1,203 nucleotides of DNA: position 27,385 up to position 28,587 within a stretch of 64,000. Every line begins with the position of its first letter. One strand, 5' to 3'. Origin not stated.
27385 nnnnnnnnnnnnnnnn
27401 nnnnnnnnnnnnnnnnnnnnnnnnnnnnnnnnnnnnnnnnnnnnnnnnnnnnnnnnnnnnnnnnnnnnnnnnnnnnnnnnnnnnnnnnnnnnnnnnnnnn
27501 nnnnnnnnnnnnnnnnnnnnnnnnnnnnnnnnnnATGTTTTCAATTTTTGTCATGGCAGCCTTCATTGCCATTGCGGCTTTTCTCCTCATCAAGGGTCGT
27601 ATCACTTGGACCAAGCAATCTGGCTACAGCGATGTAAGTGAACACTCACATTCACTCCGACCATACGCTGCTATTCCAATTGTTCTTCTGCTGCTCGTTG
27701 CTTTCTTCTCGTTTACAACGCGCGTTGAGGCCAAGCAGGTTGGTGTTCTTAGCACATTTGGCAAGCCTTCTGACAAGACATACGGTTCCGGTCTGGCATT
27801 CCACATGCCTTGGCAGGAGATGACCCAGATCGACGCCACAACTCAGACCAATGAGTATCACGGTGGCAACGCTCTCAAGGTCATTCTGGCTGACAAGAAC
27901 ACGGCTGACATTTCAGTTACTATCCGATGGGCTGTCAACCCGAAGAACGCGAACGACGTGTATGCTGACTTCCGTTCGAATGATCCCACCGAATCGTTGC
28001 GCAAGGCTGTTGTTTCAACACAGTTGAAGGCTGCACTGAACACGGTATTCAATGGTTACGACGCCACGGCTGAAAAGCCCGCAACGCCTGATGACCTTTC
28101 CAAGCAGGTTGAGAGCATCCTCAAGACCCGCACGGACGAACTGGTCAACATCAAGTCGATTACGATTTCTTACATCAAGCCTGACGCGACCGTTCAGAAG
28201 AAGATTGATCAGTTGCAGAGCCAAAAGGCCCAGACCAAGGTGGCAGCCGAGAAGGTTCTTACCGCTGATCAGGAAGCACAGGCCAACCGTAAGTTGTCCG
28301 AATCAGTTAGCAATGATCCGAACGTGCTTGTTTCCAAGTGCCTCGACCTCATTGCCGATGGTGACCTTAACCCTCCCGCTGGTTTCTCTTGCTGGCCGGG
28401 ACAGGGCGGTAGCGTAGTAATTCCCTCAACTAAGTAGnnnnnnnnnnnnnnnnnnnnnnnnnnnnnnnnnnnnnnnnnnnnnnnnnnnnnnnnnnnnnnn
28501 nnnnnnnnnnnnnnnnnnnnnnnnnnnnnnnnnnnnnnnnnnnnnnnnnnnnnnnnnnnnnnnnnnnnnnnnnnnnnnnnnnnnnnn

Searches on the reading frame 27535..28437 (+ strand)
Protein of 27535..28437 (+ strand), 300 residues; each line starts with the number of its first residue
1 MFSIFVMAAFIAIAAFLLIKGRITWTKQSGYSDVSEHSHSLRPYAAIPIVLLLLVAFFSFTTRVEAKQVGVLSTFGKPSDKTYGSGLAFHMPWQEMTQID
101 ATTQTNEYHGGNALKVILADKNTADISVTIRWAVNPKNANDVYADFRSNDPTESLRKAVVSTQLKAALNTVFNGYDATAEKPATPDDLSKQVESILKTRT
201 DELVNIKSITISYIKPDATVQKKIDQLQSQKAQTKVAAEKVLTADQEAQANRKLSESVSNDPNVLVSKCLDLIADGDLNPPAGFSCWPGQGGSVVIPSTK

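Call 13: search_protein_families(library=pfam, proteins=[window:27535-28437:+], max_evalue=0.01)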
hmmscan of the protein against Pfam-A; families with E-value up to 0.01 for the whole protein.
window:27535-28437:+ (300 aa): 1 family
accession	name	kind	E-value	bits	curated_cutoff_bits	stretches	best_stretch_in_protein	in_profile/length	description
PF01145.31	Band_7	-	4.8e-21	76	23.6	1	63-239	2-170/176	SPFH domain / Band 7 family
